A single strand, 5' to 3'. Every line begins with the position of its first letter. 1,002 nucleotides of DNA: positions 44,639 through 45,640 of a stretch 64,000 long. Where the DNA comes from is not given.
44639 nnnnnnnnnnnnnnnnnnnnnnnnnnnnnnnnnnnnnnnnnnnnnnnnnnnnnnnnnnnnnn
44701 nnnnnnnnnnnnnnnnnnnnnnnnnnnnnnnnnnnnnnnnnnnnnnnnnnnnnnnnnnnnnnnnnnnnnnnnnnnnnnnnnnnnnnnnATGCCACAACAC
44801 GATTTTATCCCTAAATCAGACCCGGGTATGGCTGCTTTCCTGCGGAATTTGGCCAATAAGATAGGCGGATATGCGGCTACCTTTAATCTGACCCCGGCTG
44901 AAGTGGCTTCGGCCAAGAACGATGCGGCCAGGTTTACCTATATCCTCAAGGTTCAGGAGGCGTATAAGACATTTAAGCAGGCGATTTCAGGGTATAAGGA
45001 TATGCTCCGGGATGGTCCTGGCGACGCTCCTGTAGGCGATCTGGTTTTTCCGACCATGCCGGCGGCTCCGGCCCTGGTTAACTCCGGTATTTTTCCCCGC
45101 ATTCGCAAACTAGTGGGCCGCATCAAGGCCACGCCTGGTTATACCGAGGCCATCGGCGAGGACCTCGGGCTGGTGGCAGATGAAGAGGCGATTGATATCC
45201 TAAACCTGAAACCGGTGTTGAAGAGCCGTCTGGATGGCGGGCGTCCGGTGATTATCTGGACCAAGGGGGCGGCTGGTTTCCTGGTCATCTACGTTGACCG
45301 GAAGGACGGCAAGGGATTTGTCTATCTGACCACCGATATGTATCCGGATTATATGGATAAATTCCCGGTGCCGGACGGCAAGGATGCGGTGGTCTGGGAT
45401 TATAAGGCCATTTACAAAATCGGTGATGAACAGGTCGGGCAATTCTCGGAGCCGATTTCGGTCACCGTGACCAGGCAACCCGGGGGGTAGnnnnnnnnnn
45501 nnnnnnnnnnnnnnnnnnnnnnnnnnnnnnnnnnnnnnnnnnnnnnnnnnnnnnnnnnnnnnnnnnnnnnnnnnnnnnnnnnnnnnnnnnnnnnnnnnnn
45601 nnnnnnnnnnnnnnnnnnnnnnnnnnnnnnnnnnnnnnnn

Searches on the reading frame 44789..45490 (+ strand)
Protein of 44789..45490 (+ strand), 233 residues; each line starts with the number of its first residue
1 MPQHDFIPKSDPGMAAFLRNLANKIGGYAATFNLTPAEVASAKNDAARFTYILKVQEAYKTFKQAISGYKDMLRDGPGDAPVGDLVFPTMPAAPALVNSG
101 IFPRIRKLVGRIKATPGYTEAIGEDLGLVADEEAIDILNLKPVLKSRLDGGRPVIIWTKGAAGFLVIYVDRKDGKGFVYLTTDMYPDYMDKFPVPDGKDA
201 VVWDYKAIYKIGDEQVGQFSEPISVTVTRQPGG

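Call 7: search_protein_families(library=pfam, proteins=[window:44789-45490:+], max_evalue=0.01)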
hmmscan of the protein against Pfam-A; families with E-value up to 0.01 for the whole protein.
window:44789-45490:+ (233 aa): 0 families

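Call 11: find_encoding_contigs(protein=window:44789-45487:+, flank=10000, max_places=10)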
Protein window:44789-45487:+ (233 aa): 1 contig read that carries it; 1 place shown.
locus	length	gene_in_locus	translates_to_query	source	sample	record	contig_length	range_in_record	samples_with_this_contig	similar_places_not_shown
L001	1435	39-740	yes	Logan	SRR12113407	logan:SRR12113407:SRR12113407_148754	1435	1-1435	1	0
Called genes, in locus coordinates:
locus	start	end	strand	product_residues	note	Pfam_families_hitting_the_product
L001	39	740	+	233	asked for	-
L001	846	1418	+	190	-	PF05683:Fumerase_C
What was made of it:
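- Checked: A short-read Logan contig of the same sequence starts 38 nt before the downstream start codon, about 17 nt downstream of the array, consistent with an assembly break caused by the repeat (call 11).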

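Call 13: find_homologous_proteins(query=window:44789-45487:+)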
Query window:44789-45487:+ (233 aa): 101 proteins with E <= 0.001 among 1164 candidates.
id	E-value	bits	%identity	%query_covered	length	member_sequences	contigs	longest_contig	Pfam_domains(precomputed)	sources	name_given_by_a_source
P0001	4.2e-152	523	100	100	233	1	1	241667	-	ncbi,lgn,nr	ncbi:MAG: hypothetical protein HZA49_06580 [Planctomycetes bacterium]|nr:hypothetical protein [Planc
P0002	4.6e-123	428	82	100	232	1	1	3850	-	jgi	jgi:hypothetical protein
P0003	7.5e-115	401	78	99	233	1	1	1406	-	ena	-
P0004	3.2e-113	395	77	99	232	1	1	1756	-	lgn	-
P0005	2.7e-102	360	71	100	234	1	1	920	-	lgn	-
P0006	8.0e-101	355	71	100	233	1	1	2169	-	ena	-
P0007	3.4e-98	346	68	99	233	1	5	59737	-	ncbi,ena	ncbi:MAG: hypothetical protein AAB038_05375 [Planctomycetota bacterium]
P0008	5.5e-98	345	81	81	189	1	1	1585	-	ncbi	ncbi:MAG: hypothetical protein AAB019_08575, partial [Planctomycetota bacterium]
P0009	1.8e-97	344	69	100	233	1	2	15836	-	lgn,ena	-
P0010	3.9e-97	343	69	100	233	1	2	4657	-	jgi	jgi:hypothetical protein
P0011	1.9e-96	340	70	97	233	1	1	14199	-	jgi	jgi:hypothetical protein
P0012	1.2e-95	338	67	100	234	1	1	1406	-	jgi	jgi:hypothetical protein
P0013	7.1e-94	332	68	99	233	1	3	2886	-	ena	-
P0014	1.1e-93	331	66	100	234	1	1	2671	-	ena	-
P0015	7.1e-93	329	66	97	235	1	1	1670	-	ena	-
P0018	6.4e-91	322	63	97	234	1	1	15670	-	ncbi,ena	-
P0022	1.4e-86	308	64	97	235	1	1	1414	-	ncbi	-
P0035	2.4e-83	298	61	97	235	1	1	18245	-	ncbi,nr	ncbi:MAG: hypothetical protein HY762_00185 [Planctomycetes bacterium]|nr:hypothetical protein [Planc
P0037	1.1e-82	295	58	97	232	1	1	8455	-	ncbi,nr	ncbi:MAG: hypothetical protein HY762_07920 [Planctomycetes bacterium]|nr:hypothetical protein [Planc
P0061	1.4e-63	233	60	76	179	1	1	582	-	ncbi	-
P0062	3.0e-63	232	50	99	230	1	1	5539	-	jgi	jgi:hypothetical protein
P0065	2.4e-59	219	46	96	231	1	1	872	-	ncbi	-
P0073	4.3e-53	199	46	98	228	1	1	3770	-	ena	-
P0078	4.0e-45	172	41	98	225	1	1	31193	-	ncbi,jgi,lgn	-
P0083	1.1e-41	161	39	97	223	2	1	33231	-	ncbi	-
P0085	1.7e-40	157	37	97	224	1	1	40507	-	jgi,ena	-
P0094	1.8e-31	128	35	98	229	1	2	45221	-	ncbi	ncbi:MAG: hypothetical protein ACHQNT_02275 [Bacteroidia bacterium]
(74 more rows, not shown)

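Call 16: find_encoding_contigs(protein=P0007, flank=6000, max_places=4)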
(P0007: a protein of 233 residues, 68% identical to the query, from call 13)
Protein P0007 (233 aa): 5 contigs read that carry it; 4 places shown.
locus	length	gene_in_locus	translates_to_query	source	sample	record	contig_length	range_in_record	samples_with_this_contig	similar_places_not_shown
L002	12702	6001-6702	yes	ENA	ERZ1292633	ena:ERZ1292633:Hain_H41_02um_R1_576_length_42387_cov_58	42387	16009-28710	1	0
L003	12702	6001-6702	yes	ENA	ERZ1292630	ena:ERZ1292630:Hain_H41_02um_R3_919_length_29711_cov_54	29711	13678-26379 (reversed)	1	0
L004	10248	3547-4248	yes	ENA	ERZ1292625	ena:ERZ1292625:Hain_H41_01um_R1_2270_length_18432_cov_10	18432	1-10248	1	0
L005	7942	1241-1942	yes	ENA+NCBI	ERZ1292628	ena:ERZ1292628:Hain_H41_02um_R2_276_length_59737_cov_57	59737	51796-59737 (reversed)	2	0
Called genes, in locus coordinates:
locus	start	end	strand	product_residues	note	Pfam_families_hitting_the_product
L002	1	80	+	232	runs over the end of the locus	PF01128:IspD, PF12804:NTP_transf_3, PF02348:CTP_transf_3 (weak)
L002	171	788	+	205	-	PF01467:CTP_transf_like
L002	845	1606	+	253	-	PF02405:MlaE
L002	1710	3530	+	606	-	PF19864:Radical_SAM_N2, PF04055:Radical_SAM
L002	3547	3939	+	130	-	-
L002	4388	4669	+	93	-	PF10387:DUF2442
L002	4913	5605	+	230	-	-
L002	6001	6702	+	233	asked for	-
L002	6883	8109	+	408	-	PF00919:UPF0004, PF04055:Radical_SAM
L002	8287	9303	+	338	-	PF01368:DHH, PF02272:DHHA1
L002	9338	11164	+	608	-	PF11104:PilM_2, PF14450:FtsA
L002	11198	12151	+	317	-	-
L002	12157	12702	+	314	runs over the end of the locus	-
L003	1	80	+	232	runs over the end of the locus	PF01128:IspD, PF12804:NTP_transf_3, PF02348:CTP_transf_3 (weak)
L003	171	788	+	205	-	PF01467:CTP_transf_like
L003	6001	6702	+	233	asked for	-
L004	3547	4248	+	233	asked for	-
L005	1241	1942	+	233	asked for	-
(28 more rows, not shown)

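Call 17: find_encoding_contigs(protein=P0002, flank=6000, max_places=3)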
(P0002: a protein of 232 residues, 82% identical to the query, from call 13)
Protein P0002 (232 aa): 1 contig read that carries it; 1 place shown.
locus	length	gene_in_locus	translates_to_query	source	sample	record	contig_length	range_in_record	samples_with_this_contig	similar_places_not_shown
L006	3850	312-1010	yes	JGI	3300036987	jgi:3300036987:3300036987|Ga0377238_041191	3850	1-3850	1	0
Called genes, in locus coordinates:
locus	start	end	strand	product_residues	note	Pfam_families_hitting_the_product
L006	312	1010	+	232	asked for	-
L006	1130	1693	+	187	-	PF05683:Fumerase_C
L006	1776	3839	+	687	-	-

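Call 18: find_encoding_contigs(protein=P0009, flank=6000, max_places=3)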
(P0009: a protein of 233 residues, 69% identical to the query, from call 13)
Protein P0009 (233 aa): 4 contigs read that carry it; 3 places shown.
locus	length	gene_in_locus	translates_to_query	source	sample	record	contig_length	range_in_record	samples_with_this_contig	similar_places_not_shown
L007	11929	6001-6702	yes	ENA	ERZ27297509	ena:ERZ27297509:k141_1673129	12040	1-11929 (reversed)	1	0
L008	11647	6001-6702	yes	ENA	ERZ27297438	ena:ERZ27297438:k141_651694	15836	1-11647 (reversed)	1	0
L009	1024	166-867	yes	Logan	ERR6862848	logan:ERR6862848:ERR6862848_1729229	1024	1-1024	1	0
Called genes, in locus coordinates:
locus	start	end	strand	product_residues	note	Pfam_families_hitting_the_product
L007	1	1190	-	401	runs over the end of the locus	PF04389:Peptidase_M28, PF01546:Peptidase_M20, PF05343:Peptidase_M42, PF07687:M20_dimer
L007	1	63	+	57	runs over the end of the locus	?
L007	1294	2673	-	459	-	-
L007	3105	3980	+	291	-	-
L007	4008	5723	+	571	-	PF00089:Trypsin, PF13365:Trypsin_2, PF13424:TPR_12, PF13414:TPR_11, PF13432:TPR_16, PF00515:TPR_1, PF07719:TPR_2, PF13414:TPR_11, +52 more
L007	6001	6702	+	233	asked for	-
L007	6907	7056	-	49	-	PF16199:Radical_SAM_C (weak)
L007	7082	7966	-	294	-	PF04055:Radical_SAM, PF16199:Radical_SAM_C (faint)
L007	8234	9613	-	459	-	PF01546:Peptidase_M20, PF07687:M20_dimer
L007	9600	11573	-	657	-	PF03169:OPT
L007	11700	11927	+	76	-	?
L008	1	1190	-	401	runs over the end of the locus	PF04389:Peptidase_M28, PF01546:Peptidase_M20, PF05343:Peptidase_M42, PF07687:M20_dimer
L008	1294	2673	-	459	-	-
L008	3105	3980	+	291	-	-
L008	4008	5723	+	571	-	PF00089:Trypsin, PF13365:Trypsin_2, PF13424:TPR_12, PF13414:TPR_11, PF13432:TPR_16, PF00515:TPR_1, PF07719:TPR_2, PF13414:TPR_11, +52 more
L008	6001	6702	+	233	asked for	-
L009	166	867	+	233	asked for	-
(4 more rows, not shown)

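Call 34: find_related_loci(query=A2, collection=metagenome_contigs, flank=3000)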
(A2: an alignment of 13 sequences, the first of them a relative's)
Query A2 (233 aa) in metagenome_contigs; peptide patterns used: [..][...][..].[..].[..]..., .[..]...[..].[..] (x = any residue, [..] = any of these).
157 stretches matched a pattern; 82 encode a relative of the query (tblastn E <= 1e-3); the best 80 are kept; 79 distinct loci.
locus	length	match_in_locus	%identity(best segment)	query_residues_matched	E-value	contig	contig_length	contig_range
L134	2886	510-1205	68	1-231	2e-100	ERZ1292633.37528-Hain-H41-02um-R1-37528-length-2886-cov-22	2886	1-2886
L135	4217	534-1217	68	6-232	2e-96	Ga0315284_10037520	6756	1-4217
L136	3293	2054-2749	62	1-232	5e-96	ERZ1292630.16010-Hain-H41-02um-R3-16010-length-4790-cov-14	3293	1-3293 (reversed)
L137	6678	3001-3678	69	6-230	1e-91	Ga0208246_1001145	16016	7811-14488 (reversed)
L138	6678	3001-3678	69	6-230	1e-91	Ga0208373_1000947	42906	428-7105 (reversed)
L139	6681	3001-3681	63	6-231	1e-89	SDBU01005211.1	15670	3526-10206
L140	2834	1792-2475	64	5-232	3e-91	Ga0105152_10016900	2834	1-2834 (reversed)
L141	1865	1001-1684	61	6-232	8e-94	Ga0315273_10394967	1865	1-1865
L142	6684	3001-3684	63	6-232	4e-89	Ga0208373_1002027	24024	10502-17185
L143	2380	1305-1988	61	6-232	1e-90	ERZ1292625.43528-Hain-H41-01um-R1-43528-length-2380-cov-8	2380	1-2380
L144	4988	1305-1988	61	6-232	6e-88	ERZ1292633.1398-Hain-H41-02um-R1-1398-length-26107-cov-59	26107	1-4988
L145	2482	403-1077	64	6-229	4e-90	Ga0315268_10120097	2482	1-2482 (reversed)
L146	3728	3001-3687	61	6-232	2e-87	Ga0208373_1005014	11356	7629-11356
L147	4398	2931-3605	62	6-229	2e-86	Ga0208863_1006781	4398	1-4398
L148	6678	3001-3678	59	6-230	2e-85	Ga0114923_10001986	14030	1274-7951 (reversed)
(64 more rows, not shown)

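Call 37: predict_structure(alignment_id=A1)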
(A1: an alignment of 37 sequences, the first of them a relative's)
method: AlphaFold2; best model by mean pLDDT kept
length: 233 residues; sequences in the alignment: 37
mean_pLDDT: 90.6   pTM: 0.56
mean pLDDT of the five models: 90.6, 88.8, 87.6, 87.3, 86.0
residues with pLDDT >= 90: 167; 70-90: 55; 50-70: 8; < 50: 3
segments of 3 or more residues with pLDDT < 50: none
pLDDT, mean of each block of 10 residues (from residue 1): 71 95 97 96 97 94 92 85 88 94 95 94 91 74 93 89 92 95 94 89 96 91 92 59
secondary structure, 60 per line:
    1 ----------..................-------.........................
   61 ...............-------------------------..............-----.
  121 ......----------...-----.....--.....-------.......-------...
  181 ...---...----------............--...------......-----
elements in order: H11-28 H36-75 H101-114 H120-126 E145-149 E152-156 E164-170 E178-183 E187-189 E200-211 E214-216 E223-228

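Call 41: search_protein_families(library=phrogs, proteins=[window:44789-45487:+, P0094, P0085, P0073], max_evalue=0.01)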
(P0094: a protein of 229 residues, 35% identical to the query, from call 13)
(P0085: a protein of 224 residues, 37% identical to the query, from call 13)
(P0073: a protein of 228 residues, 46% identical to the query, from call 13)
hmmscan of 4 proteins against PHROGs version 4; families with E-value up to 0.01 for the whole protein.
window:44789-45487:+ (233 aa): 0 families

P0094 (229 aa): 0 families

P0085 (224 aa): 0 families

P0073 (228 aa): 0 families

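Call 44: fold_search(model_id=the predicted structure, library=pdb)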
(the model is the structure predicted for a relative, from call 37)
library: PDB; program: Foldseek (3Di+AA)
matches with E <= 10: 1599; with E <= 0.001: 8
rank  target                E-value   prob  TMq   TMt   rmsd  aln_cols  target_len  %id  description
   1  6nmy_D                3.6e-04  1.00  0.29  0.34   6.1       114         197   12  A Cytokine-receptor complex (released 2020-01-22)
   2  6i6x_B                4.1e-04  1.00  0.27  0.12   4.4       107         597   17  New Irreversible a-l-Iduronidase Inhibitors and Activity-Based Probes (released 2018-12-05)
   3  4mj4_A                4.1e-04  1.00  0.27  0.12   5.1       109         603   18  Human iduronidase apo structure P21 form (released 2013-09-18)
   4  6i6r_B                4.1e-04  1.00  0.28  0.12   5.0       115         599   17  New Irreversible a-l-Iduronidase Inhibitors and Activity-Based Probes (released 2018-12-05)
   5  4y5v_C                5.8e-04  1.00  0.27  0.30   4.7       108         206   18  Diabody 305 complex with EpoR (released 2015-04-29)
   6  3w81_A                5.8e-04  1.00  0.27  0.12   5.0       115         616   17  Human alpha-l-iduronidase (released 2013-08-21)
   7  5jip_A                8.2e-04  1.00  0.25  0.20   8.1       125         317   16  Crystal structure of the Clostridium perfringens spore cortex lytic enzyme SleM (released 2016-08-10)
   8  9l9p_S                8.7e-04  1.00  0.28  0.09  12.8       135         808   13  Cryo-EM structure of bacteriophage T1 tail tip complex (released 2025-03-12)
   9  4kgl_B                1.0e-03  1.00  0.28  0.12   5.0       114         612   18  Crystal structure of human alpha-L-iduronidase complex with [2R,3R,4R,5S]-2-carboxy-3,4,5-trihydroxy-piperidine (released 2013-09-18)
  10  8y31_E                1.2e-03  1.00  0.28  0.59   4.4        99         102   11  The crystal structure of the QX006N-Fab/IFNAR1-SD123 complex (released 2024-12-04)
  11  6rpy                  1.2e-03  1.00  0.31  0.30   2.6        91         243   14  Cytokine receptor-like factor 3 C-terminus residues 174-442: Hg-SAD derivative (released 2020-03-25)
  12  1eba_B                1.2e-03  1.00  0.29  0.32   4.5       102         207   16  COMPLEX BETWEEN THE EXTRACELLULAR DOMAIN OF ERYTHROPOIETIN (EPO) RECEPTOR [EBP] AND AN INACTIVE PEPTIDE [EMP33] CONTAI (released 1998-11-11)
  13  4kgj_B                1.2e-03  1.00  0.27  0.12   5.0       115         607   17  Crystal structure of human alpha-L-iduronidase complex with 5-fluoro-alpha-L-idopyranosyluronic acid fluoride (released 2013-09-18)
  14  4y5v_F                1.2e-03  1.00  0.26  0.29   4.6       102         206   17  Diabody 305 complex with EpoR (released 2015-04-29)
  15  6moj_B                1.2e-03  1.00  0.25  0.26   4.7       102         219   20  Dimeric DARPin A_angle_R5 complex with EpoR (released 2019-06-05)
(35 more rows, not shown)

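Call 45: find_encoding_contigs(protein=P0085, flank=8000, max_places=2)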
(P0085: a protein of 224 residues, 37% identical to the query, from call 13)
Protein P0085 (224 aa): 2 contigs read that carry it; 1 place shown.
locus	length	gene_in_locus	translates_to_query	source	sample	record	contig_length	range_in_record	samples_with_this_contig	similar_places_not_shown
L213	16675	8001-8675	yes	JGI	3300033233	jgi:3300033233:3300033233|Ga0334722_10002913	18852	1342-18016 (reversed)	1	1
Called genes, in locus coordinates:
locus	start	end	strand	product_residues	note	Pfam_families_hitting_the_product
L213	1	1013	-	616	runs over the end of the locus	?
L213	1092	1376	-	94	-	-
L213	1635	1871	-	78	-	PF01541:GIY-YIG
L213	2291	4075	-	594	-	-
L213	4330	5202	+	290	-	PF18962:Por_Secre_tail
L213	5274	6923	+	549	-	PF18962:Por_Secre_tail (weak)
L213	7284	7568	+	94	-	-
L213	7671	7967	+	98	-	-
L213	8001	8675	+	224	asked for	-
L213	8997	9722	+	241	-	PF11589:DUF3244 (weak), PF18962:Por_Secre_tail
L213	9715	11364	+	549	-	PF18962:Por_Secre_tail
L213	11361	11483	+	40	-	-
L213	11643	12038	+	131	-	PF00072:Response_reg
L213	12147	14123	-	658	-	PF08409:TMTC_DUF1736, PF13414:TPR_11, PF13424:TPR_12 (weak), PF00515:TPR_1, PF13424:TPR_12, PF13432:TPR_16, PF14559:TPR_19, PF00515:TPR_1, +22 more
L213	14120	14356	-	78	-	PF02823:ATP-synt_DE_N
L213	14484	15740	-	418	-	PF03447:NAD_binding_3, PF00742:Homoserine_dh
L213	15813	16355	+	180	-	PF00903:Glyoxalase (weak), PF12681:Glyoxalase_2 (weak), PF18029:Glyoxalase_6 (weak)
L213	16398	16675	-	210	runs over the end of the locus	PF00578:AhpC-TSA, PF08534:Redoxin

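Call 46: find_encoding_contigs(protein=P0094, flank=8000, max_places=2)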
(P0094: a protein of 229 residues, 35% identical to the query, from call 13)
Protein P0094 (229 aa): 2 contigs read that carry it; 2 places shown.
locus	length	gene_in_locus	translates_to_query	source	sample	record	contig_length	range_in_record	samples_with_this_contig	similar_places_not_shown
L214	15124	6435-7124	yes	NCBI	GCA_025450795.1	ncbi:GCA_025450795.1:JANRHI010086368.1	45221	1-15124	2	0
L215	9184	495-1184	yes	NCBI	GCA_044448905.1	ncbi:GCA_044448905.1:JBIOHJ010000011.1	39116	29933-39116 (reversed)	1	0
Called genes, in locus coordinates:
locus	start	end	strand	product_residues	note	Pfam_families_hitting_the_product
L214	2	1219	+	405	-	?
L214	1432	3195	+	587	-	PF13620:CarboxypepD_reg (weak), PF13715:CarbopepD_reg_2 (faint), PF16371:MetallophosN (faint)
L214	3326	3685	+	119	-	PF04397:LytTR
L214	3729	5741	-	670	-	PF08238:Sel1 (faint), PF13289:SIR2_2 (faint), PF13181:TPR_8 (faint), PF13428:TPR_14 (faint), PF00515:TPR_1 (faint), PF07719:TPR_2 (faint), PF13431:TPR_17 (faint), PF25474:TPR_TmcB (faint), +6 more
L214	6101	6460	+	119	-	-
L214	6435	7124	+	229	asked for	-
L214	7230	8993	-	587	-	PF18962:Por_Secre_tail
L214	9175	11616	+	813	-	PF07995:GSDH (weak), PF16820:PKD_3 (faint), PF18962:Por_Secre_tail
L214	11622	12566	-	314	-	PF20208:ARPP-1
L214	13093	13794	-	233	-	PF17802:SpaA (faint), PF13620:CarboxypepD_reg, PF13715:CarbopepD_reg_2, PF07715:Plug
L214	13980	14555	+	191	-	PF04542:Sigma70_r2, PF08281:Sigma70_r4_2 (weak)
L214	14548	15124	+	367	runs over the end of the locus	PF13174:TPR_6 (faint)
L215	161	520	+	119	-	-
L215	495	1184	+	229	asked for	-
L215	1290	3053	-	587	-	PF18962:Por_Secre_tail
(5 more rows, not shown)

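Call 47: find_encoding_contigs(protein=P0078, flank=8000, max_places=2)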
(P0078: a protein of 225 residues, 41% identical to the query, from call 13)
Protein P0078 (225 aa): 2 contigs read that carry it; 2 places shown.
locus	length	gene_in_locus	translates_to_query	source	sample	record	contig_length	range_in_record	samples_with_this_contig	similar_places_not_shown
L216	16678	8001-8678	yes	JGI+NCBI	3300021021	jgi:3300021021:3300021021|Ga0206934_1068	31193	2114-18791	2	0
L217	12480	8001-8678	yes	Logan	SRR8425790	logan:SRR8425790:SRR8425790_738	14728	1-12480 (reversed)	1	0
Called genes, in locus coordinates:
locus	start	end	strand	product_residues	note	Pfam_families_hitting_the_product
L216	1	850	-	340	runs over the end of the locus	PF00691:OmpA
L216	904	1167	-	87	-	-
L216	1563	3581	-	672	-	PF05649:Peptidase_M13_N, PF01431:Peptidase_M13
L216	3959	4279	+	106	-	PF12840:HTH_20, PF01022:HTH_5, PF12802:MarR_2 (weak)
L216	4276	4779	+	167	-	PF08327:AHSA1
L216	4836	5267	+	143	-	PF00903:Glyoxalase, PF06983:3-dmu-9_3-mt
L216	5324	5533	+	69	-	-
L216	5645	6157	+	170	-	PF08327:AHSA1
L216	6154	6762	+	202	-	PF01872:RibD_C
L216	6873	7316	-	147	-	PF12680:SnoaL_2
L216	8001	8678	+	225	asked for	-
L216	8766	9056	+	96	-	-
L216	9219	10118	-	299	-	PF00486:Trans_reg_C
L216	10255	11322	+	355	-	PF14870:PSII_BNR (faint), PF15902:Sortilin-Vps10 (faint), PF25852:DUF6242_C (faint), PF02012:BNR (faint)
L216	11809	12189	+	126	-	-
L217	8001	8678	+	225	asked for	-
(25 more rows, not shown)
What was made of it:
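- On Iterons / plasmid centromere repeats: The loci are chromosomal in varied contexts (calls 16-18, 45-47).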

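Call 56: search_solved_structures(query=A1, max_evalue=10)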
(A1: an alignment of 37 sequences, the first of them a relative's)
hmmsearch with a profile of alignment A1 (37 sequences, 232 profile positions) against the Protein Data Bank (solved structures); distinct sequences matched with E-value up to 10: 3.
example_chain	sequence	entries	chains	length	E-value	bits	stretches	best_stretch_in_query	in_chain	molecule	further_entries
9rvy_A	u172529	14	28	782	0.64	12.4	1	14-77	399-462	Protein bicaudal D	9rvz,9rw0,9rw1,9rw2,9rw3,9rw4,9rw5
1q98_A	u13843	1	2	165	1.2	11.5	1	63-123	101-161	Thiol Peroxidase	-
5ijn_G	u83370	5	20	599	8.4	8.7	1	16-100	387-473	NUCLEAR PORE COMPLEX PROTEIN NUP58 | Nucleoporin p58/p45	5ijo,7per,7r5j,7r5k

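Call 57: search_protein_families(library=ncbifam, proteins=[window:44789-45487:+, P0094, P0085, P0073, P0062], max_evalue=0.1)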
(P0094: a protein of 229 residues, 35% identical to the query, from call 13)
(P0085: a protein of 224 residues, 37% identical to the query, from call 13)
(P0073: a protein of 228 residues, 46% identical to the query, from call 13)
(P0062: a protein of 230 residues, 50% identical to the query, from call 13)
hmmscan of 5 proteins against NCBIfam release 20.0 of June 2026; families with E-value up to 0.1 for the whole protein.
window:44789-45487:+ (233 aa): 0 families

P0094 (229 aa): 0 families

P0085 (224 aa): 0 families

P0073 (228 aa): 0 families

P0062 (230 aa): 0 families

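Call 66: fold_search(model_id=the predicted structure, library=viral)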
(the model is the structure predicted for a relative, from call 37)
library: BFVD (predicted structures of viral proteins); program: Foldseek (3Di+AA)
matches with E <= 10: 1066; with E <= 0.001: 11
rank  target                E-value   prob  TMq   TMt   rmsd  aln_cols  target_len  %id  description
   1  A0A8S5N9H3            1.3e-04  1.00  0.29  0.23  11.3       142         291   13  Uncharacterized protein (Fragment) [Siphoviridae sp. ctBmU27]
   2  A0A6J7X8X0            1.7e-04  0.99  0.28  0.25  18.2       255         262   11  Uncharacterized protein [uncultured Caudovirales phage]
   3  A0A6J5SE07            2.7e-04  1.00  0.35  0.09  16.3       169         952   15  Tip attachment protein J central straight fiber domain-containing protein [uncultured Caudovirales phage]
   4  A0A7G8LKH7            5.1e-04  1.00  0.29  0.22   5.0       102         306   17  Minor tail protein [Gordonia phage Love]
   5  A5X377                5.4e-04  1.00  0.28  0.19   5.9       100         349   17  A5 tail fiber protein (Fragment) [Enterobacteria phage A5]
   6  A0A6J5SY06            5.4e-04  1.00  0.27  0.06   4.3        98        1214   14  Fibronectin type III [uncultured Caudovirales phage]
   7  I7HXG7                6.4e-04  1.00  0.25  0.20  12.8       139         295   13  Phi92_gp153 [Escherichia phage phi92]
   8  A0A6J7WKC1            7.2e-04  1.00  0.31  0.09   7.5       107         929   19  Hint domain containing protein [uncultured Caudovirales phage]
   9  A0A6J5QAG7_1          7.2e-04  1.00  0.26  0.08  12.2       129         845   14  Tip attachment protein J [uncultured Caudovirales phage]
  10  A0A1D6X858            9.1e-04  1.00  0.30  0.62   4.5       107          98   23  Putative fibronectin, type III containing protein [Bacillus phage PBC4]
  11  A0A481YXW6            9.6e-04  1.00  0.30  0.31   7.9       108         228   16  Fibronectin type-III domain-containing protein [Marseillevirus LCMAC201]
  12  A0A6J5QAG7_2          1.1e-03  1.00  0.32  0.09   3.1        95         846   14  Tip attachment protein J [uncultured Caudovirales phage]
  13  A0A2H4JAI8            1.1e-03  1.00  0.29  0.12   5.4       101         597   17  Putative structural protein [uncultured Caudovirales phage]
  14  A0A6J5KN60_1          1.1e-03  1.00  0.31  0.08   5.2       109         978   16  Tip attachment protein J (Fragment) [uncultured Caudovirales phage]
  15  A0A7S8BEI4            1.1e-03  1.00  0.27  0.39   7.6       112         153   15  Uncharacterized protein [Medusavirus stheno T3]
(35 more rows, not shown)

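Call 67: search_protein_representatives(alignment_id=A1)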
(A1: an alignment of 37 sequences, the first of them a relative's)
Query: 37 sequences, 232 profile positions. Proteins with E-value up to 0.001 (for the whole library): 3072; up to 1e-10: 1964; up to 1e-30: 537. The best 150 are listed.
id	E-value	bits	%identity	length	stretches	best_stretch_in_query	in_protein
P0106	1.1e-92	325.9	-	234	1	2-231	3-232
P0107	3.5e-84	298.0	-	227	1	1-229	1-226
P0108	1.6e-83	295.8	-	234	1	3-232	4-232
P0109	7.5e-83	293.6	-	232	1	1-230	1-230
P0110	7.7e-83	293.6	-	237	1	1-231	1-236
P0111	1.0e-82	293.2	-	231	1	2-230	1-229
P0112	1.1e-81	289.8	-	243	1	1-231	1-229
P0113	1.1e-80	286.6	-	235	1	1-230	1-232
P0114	1.9e-80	285.7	-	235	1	3-232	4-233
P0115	2.9e-80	285.2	-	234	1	1-229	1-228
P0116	7.3e-79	280.6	-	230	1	2-230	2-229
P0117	1.2e-78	279.9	-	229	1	1-228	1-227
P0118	4.2e-78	278.1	-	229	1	2-230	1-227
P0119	1.9e-76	272.7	-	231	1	1-229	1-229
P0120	1.1e-75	270.2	-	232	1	3-231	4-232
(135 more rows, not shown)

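Call 68: find_related_loci(query=A2, collection=viral_contigs, flank=6000)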
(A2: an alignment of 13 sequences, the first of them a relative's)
Query A2 (233 aa) in viral_contigs; peptide patterns used: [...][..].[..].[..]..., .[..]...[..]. (x = any residue, [..] = any of these).
43 stretches matched a pattern, but none encodes a relative of the query by tblastn (E <= 1e-3).

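Call 69: find_related_loci(query=P0085, collection=viral_contigs, flank=6000)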
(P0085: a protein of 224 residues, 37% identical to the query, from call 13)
Query P0085 (224 aa) in viral_contigs; peptide patterns used: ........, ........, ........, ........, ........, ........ (x = any residue, [..] = any of these).
18 stretches matched a pattern, but none encodes a relative of the query by tblastn (E <= 1e-3).
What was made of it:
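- On Iterons / plasmid centromere repeats: No relatives in viral contigs (calls 68, 69).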
